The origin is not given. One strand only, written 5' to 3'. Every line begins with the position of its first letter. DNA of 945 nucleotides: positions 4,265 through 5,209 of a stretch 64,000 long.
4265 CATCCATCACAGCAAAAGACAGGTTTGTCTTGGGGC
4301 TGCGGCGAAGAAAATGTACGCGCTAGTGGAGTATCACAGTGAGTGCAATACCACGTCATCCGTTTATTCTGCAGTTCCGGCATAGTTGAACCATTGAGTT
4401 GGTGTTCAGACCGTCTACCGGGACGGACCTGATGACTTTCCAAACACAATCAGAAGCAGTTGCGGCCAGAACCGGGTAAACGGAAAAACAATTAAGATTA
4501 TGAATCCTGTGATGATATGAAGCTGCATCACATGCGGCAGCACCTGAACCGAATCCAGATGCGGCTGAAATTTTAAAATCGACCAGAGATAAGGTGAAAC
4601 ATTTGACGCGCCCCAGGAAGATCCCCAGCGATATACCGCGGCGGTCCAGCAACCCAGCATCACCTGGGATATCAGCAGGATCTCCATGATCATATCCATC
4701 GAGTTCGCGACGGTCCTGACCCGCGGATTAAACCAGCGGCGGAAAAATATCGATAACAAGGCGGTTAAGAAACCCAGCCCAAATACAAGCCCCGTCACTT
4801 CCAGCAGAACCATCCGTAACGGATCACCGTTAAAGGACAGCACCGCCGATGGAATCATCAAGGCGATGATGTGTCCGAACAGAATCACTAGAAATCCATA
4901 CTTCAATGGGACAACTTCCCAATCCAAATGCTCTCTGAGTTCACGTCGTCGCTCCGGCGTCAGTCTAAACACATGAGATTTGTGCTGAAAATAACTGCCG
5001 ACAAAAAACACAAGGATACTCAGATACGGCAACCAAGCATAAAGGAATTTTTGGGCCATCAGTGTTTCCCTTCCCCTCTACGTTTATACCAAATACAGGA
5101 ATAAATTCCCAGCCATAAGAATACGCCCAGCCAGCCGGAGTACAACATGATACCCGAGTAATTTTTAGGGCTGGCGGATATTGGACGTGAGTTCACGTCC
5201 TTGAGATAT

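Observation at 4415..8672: Three uncharacterised membrane redox proteins translationally coupled between the ACIII operon and the cbb3 maturation genes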

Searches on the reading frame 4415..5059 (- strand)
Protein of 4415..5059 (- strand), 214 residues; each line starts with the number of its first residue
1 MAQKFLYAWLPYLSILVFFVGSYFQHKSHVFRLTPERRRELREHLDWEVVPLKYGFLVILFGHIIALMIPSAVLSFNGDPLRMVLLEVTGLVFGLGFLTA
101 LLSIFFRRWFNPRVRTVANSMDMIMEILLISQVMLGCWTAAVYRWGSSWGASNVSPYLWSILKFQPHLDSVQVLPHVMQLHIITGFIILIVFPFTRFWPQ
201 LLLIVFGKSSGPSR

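Call 6: search_protein_families(library=pfam, proteins=[window:4415-5059:-], max_evalue=0.1)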
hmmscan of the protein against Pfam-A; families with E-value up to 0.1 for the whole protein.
window:4415-5059:- (214 aa): 1 family
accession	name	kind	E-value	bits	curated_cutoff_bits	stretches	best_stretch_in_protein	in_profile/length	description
PF02665.19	Nitrate_red_gam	-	3.1e-37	128.7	22.9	1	4-197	2-196/217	Nitrate reductase gamma subunit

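Call 7: search_protein_families(library=ncbifam, proteins=[window:4415-5059:-], max_evalue=0.1)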
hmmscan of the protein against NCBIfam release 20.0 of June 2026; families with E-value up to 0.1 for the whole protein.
window:4415-5059:- (214 aa): 2 families
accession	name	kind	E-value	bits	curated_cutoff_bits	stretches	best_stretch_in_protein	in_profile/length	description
TIGR00351.1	narI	equivalog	1.9e-19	70.4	105.55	1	2-197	4-203/225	respiratory nitrate reductase subunit gamma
NF045723.1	memb_anch_TmcC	equivalog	0.001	18.6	240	1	175-201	170-196/218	TmcC family electron transfer complex membrane anchor subunit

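Call 38: search_solved_structures(query=window:4415-5059:-, max_evalue=1, show_alignments=2)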
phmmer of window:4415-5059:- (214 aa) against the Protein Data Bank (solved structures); distinct sequences matched with E-value up to 1: 7.
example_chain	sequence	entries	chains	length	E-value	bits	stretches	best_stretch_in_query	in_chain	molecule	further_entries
3egw_C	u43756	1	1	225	4.3e-07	33.2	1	5-197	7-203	Respiratory nitrate reductase 1 gamma chain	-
1q16_C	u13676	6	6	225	8.9e-07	32.2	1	5-197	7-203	Respiratory nitrate reductase 1 gamma chain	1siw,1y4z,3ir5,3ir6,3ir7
1y5i_C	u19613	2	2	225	1.3e-06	31.7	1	5-197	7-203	Respiratory nitrate reductase 1 gamma chain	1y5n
1y5l_C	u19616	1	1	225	6.6e-06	29.4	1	5-197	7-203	Respiratory nitrate reductase 1 gamma chain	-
1z5z_A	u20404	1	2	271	0.44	13.6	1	70-119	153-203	Helicase of the snf2/rad54 family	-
7sq4_A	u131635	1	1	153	0.95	12.5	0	32-52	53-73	Designed trefoil knot protein, variant 2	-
1z63_A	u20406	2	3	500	0.96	12.5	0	70-118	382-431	Helicase of the snf2/rad54 family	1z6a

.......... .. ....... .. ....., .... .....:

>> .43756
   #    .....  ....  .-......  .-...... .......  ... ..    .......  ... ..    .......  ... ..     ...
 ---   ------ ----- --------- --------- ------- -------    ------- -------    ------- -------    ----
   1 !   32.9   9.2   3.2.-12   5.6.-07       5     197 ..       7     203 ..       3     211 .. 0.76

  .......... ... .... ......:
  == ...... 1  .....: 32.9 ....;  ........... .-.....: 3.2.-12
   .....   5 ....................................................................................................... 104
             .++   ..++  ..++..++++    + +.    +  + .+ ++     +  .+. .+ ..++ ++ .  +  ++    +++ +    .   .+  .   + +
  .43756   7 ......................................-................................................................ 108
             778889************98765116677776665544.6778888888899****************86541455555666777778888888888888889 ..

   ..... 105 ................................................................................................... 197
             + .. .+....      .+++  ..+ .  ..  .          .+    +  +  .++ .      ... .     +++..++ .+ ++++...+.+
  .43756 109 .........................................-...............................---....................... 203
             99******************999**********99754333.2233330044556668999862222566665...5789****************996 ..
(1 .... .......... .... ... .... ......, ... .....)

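Call 39: find_homologous_proteins(query=window:4415-5059:-, max_evalue=0.00001)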
Query window:4415-5059:- (214 aa): 80 proteins with E <= 0.00001 among 543 candidates.
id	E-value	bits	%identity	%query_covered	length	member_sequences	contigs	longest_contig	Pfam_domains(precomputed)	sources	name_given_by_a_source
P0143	1.2e-137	475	100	100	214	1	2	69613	PF02665.20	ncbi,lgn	-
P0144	3.5e-117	408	85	100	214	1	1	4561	PF02665.20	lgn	-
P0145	1.7e-79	285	57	99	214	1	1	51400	PF02665.20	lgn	-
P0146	1.3e-52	197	47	91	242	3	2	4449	PF02665.20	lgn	-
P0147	6.2e-52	195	45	92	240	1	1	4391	PF02665.20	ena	-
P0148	9.3e-52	194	46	91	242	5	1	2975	PF02665.20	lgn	-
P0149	4.1e-51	192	47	91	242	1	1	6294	PF02665.20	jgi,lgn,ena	-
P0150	6.9e-50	188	46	90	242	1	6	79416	PF02665.20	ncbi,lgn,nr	ncbi:MAG: respiratory nitrate reductase subunit gamma [Deltaproteobacteria bacterium]|nr:respiratory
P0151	2.5e-49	186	45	90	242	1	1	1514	PF02665.20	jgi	-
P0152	2.9e-49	186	46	92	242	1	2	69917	PF02665.20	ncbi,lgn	-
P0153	9.1e-49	184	44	90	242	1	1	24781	PF02665.20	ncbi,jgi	-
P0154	1.2e-48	184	43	92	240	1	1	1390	PF02665.20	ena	-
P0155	1.4e-48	184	44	90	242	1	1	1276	PF02665.20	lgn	-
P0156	4.4e-48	182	45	92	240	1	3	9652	PF02665.20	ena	-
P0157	4.9e-48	182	44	90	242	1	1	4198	PF02665.20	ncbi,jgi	-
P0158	5.6e-48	182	45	92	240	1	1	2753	PF02665.20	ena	-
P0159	1.2e-47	181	44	90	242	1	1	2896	PF02665.20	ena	-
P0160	2.1e-47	180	45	91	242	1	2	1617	PF02665.20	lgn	-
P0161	4.3e-47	179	43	92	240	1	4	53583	PF02665.20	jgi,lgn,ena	jgi:nitrate reductase gamma subunit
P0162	7.0e-47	178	42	91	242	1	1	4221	PF02665.20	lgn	-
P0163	1.6e-46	177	43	91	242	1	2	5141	PF02665.20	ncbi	-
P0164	2.9e-46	176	45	91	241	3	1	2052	PF02665.20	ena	-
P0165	3.2e-46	176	42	92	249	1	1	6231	PF02665.20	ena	-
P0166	1.7e-45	174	42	92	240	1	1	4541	PF02665.20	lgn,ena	-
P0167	2.9e-45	173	43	91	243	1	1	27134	PF02665.20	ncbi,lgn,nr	ncbi:MAG: respiratory nitrate reductase subunit gamma [Deltaproteobacteria bacterium]|nr:respiratory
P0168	1.0e-44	171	44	91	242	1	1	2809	PF02665.20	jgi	jgi:nitrate reductase gamma subunit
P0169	1.5e-44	171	43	91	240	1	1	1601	PF02665.20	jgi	jgi:nitrate reductase gamma subunit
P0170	2.2e-43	167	41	91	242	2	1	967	PF02665.20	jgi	jgi:nitrate reductase gamma subunit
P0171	3.4e-43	166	44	91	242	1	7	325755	PF02665.20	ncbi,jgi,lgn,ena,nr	ncbi:MAG: respiratory nitrate reductase subunit gamma [Gemmatimonadota bacterium]|jgi:nitrate reduct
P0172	6.6e-43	165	43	88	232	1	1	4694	PF02665.20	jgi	jgi:nitrate reductase gamma subunit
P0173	1.4e-42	164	41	91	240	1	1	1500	PF02665.20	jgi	jgi:nitrate reductase gamma subunit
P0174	1.4e-38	151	41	91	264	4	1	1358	PF02665.20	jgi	jgi:nitrate reductase gamma subunit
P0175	1.6e-38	151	46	73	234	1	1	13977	PF02665.20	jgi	jgi:nitrate reductase gamma subunit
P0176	1.9e-38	151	40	91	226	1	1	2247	PF02665.20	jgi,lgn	-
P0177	4.4e-38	149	47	73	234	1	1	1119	PF02665.20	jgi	jgi:nitrate reductase gamma subunit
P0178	5.6e-38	149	40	92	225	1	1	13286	PF02665.20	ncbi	-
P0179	6.3e-38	149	40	92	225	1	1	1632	PF02665.20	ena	-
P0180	1.7e-37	147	41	92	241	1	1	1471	PF02665.20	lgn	-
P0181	6.8e-37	145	40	91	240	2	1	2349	PF02665.20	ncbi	-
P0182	9.4e-37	145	41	91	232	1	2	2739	PF02665.20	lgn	-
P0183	1.2e-36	145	39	92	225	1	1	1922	PF02665.20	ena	-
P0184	1.5e-36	144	42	90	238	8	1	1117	PF02665.20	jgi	jgi:nitrate reductase gamma subunit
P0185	3.6e-36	143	36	89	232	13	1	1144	PF02665.20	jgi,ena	-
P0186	8.1e-36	142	40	87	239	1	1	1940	PF02665.20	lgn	-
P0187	1.3e-35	141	39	90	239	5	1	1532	PF02665.20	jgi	jgi:nitrate reductase gamma subunit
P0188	1.9e-35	141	40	91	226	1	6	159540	PF02665.20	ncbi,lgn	-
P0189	6.7e-35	139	38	87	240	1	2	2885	PF02665.20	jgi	jgi:nitrate reductase gamma subunit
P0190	2.2e-34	137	40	91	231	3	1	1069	PF02665.20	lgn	-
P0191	3.1e-34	137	38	87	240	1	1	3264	PF02665.20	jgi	jgi:nitrate reductase gamma subunit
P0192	3.7e-34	137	36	91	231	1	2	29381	PF02665.20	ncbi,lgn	-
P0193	6.2e-34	136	37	87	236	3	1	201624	PF02665.20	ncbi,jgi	-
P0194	1.7e-33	134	37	87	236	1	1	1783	PF02665.20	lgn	-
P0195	2.1e-33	134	37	87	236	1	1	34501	PF02665.20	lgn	-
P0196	2.1e-33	134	37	87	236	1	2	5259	PF02665.20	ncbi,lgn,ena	-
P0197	2.4e-33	134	37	87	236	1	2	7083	PF02665.20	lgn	-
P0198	2.4e-33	134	37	87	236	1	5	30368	PF02665.20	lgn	-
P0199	3.9e-33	133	37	87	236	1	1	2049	PF02665.20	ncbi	-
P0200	4.5e-33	133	37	87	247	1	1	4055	PF02665.20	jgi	jgi:nitrate reductase gamma subunit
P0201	4.6e-33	133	38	87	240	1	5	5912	PF02665.20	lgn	-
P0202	5.7e-33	133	39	89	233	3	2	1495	PF02665.20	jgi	jgi:nitrate reductase gamma subunit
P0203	7.3e-33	132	35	91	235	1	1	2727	PF02665.20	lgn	-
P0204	8.8e-33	132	37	91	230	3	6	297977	PF02665.20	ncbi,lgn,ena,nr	ncbi:MAG: respiratory nitrate reductase subunit gamma [Acidobacteriia bacterium]|nr:respiratory nitr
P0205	4.0e-32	130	36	92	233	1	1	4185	PF02665.20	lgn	-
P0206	2.4e-31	127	37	91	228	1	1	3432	PF02665.20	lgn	-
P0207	3.9e-31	127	35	91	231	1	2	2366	PF02665.20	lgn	-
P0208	5.7e-31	126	39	89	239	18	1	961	PF02665.20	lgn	-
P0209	8.2e-31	126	38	89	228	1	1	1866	PF02665.20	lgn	-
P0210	2.7e-30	124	37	91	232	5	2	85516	PF02665.20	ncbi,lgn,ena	-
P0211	7.7e-30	122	46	69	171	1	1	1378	PF02665.20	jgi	jgi:nitrate reductase gamma subunit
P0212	8.4e-30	122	48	55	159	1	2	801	PF02665.20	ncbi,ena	-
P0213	4.3e-28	117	37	92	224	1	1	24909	PF02665.20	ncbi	-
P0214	5.7e-27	113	37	91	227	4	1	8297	PF02665.20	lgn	-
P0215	6.6e-22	96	34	87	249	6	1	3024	PF02665.20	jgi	jgi:nitrate reductase gamma subunit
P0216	4.6e-15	74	33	63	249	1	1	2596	PF02665.20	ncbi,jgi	-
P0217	1.1e-11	63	31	87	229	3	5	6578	PF02665.20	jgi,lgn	jgi:nitrate reductase gamma subunit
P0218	2.0e-11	62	29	89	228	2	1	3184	PF02665.20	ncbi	-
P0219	2.0e-9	56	27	91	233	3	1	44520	PF02665.20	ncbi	-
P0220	1.8e-8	53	27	91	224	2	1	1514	PF02665.20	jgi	-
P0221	2.0e-8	52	27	91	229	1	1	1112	PF02665.20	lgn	-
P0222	2.7e-8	52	26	91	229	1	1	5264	PF02665.20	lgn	-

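Call 42: find_encoding_contigs(protein=P0150, flank=8000, max_places=2)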
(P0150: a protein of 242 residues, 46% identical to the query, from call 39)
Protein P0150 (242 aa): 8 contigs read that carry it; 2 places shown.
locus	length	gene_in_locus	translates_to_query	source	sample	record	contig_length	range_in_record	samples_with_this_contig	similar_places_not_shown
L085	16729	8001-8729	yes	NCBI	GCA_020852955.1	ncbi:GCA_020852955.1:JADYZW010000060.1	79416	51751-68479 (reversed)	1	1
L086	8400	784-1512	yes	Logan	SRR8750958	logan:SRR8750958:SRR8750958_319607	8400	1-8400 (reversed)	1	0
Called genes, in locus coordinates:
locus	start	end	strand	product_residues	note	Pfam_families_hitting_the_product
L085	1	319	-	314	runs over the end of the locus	PF00561:Abhydrolase_1, PF12697:Abhydrolase_6, PF12146:Hydrolase_4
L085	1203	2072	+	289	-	PF00034:Cytochrom_C (weak), PF13442:Cytochrome_CBB3 (weak)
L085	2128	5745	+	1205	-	PF00384:Molybdopterin, PF28599:NarG_dom_V, PF01568:Molydop_binding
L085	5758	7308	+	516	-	PF13237:Fer4_10, PF13247:Fer4_11, PF12838:Fer4_7 (weak), PF14711:Nitr_red_bet_C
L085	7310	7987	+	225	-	-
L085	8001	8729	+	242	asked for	PF02665:Nitrate_red_gam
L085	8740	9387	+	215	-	PF01814:Hemerythrin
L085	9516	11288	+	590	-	PF25323:6TM_PilS (faint), PF00512:HisKA, PF02518:HATPase_c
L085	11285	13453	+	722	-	PF00072:Response_reg, PF13185:GAF_2 (faint), PF01590:GAF (weak), PF00486:Trans_reg_C (weak), PF03704:BTAD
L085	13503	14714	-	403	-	PF03150:CCP_MauG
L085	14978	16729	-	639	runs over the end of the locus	-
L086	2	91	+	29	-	?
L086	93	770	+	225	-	-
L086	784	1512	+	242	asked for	PF02665:Nitrate_red_gam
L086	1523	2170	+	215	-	PF01814:Hemerythrin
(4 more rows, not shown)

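Call 43: find_encoding_contigs(protein=P0171, flank=8000, max_places=1)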
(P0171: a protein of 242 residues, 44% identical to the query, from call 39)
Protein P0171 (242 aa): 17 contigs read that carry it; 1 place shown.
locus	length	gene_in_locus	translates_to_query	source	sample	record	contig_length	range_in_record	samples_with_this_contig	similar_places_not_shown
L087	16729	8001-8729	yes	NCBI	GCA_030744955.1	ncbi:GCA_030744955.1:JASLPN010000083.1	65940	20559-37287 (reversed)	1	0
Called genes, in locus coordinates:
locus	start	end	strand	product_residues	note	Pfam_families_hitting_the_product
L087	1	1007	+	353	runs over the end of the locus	PF03462:PCRF, PF00472:RF-1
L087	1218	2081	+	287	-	PF00034:Cytochrom_C, PF13442:Cytochrome_CBB3 (weak)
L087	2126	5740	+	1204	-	PF00384:Molybdopterin, PF28599:NarG_dom_V, PF01568:Molydop_binding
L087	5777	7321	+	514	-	PF12797:Fer4_2 (faint), PF12837:Fer4_6 (faint), PF13237:Fer4_10, PF13247:Fer4_11, PF12838:Fer4_7 (weak), PF14711:Nitr_red_bet_C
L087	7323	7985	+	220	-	-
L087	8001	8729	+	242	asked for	PF02665:Nitrate_red_gam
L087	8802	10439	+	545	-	PF07690:MFS_1 (faint)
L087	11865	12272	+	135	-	PF07681:DoxX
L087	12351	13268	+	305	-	PF17827:PrmC_N, PF02384:N6_Mtase (weak), PF01170:UPF0020 (weak), PF05175:MTS, PF13847:Methyltransf_31 (weak), PF13649:Methyltransf_25 (faint)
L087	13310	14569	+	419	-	PF00275:EPSP_synthase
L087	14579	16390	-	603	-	PF00388:PI-PLC-X (weak), PF26146:PI-PLC_X, PF26178:Rv2075c_cat, PF13385:Laminin_G_3, PF13860:FlgD_ig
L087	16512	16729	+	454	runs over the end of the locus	PF00496:SBP_bac_5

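Call 44: find_encoding_contigs(protein=P0144, flank=8000, max_places=1)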
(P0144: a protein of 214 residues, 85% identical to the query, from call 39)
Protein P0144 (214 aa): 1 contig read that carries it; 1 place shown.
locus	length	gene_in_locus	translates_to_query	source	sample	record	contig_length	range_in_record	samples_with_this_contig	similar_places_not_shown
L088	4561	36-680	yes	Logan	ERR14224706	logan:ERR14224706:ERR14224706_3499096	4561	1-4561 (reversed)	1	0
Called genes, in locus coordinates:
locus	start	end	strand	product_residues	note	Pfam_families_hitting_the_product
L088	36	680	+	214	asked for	PF02665:Nitrate_red_gam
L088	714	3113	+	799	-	PF12156:ATPase-cat_bd, PF00122:E1-E2_ATPase, PF00702:Hydrolase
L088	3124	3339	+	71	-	PF03597:FixS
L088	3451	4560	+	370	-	?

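Call 53: find_encoding_contigs(protein=P0143, flank=3000, max_places=3)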
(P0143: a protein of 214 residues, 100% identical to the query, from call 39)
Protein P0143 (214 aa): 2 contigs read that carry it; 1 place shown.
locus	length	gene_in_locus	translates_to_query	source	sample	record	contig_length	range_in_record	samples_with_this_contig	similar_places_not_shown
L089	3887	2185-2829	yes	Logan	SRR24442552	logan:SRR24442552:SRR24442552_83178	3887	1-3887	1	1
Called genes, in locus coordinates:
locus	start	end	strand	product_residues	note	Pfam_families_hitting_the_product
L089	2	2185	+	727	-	?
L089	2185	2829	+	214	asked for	PF02665:Nitrate_red_gam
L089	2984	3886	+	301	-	?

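Call 68: find_related_loci(query=window:4415-5059:-, collection=metagenome_contigs, flank=10000)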
Query window:4415-5059:- (214 aa) in metagenome_contigs; peptide patterns used: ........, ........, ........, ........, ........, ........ (x = any residue, [..] = any of these).
140 stretches matched a pattern; 2 encode a relative of the query (tblastn E <= 1e-3); 2 distinct loci.
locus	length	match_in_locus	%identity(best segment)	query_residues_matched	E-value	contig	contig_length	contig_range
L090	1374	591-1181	34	1-196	1e-34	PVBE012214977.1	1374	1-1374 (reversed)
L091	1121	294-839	31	11-191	1e-23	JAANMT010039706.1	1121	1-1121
